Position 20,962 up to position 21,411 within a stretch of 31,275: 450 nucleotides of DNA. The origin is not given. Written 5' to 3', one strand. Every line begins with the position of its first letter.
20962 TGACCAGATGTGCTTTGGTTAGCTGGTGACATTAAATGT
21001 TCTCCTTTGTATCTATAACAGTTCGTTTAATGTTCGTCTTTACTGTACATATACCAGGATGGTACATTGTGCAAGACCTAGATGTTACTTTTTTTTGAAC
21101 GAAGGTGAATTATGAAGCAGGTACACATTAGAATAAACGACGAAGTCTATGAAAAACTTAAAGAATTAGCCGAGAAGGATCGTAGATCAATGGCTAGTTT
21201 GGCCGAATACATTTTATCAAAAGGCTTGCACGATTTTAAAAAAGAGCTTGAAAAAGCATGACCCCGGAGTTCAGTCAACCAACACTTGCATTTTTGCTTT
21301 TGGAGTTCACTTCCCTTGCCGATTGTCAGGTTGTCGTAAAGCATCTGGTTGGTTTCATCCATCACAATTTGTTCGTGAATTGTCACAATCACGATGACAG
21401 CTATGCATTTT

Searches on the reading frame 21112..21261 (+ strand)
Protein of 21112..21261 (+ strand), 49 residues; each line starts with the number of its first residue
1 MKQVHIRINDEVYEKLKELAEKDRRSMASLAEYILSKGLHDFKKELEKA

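Call 28: search_protein_families(library=pfam, proteins=[window:21112-21261:+], max_evalue=0.01)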
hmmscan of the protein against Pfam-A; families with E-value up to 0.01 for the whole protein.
window:21112-21261:+ (49 aa): 5 families
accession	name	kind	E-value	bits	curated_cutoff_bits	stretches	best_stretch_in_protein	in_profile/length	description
PF07878.17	RHH_5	-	1.7e-07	31.3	26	1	10-39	10-39/43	CopG-like RHH_1 or ribbon-helix-helix domain, RHH_5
PF03869.20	Arc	-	0.00042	20.5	20.4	1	3-29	6-32/50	Arc-like DNA binding domain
PF22513.2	FitA-like_RHH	-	0.0013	19.1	27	1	8-35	8-35/39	Antitoxin FitA-like, ribbon-helix-helix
PF01402.27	RHH_1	-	0.0013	19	20.5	1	4-28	2-26/39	Ribbon-helix-helix protein, copG family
PF12651.13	RHH_3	-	0.0021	18.4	21.6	1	4-22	5-23/44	Ribbon-helix-helix domain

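Call 56: search_protein_families(library=phrogs, proteins=[window:21112-21261:+], max_evalue=0.01)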
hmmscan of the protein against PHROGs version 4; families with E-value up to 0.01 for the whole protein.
window:21112-21261:+ (49 aa): 8 families
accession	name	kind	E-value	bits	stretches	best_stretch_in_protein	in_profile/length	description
phrog_3431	-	transcription regulation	3.8e-08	34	1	2-47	19-64/67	Arc-like repressor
phrog_3180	-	transcription regulation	3.3e-07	31.2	1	2-34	6-38/50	Arc-like repressor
phrog_795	-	other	2e-06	29.1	1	2-40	18-56/116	partition protein ATPase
phrog_228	-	transcription regulation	3.8e-06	27.8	1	1-48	10-57/251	Arc-like repressor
phrog_582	-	transcription regulation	0.00022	22.5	1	2-45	58-101/105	Arc-like repressor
phrog_11115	-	unknown function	0.0012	20.2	1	3-37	54-88/90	-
phrog_2685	-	other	0.0012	20.2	1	1-43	18-60/161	partition protein ATPase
phrog_16280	-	unknown function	0.0084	17.4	1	6-43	21-58/73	-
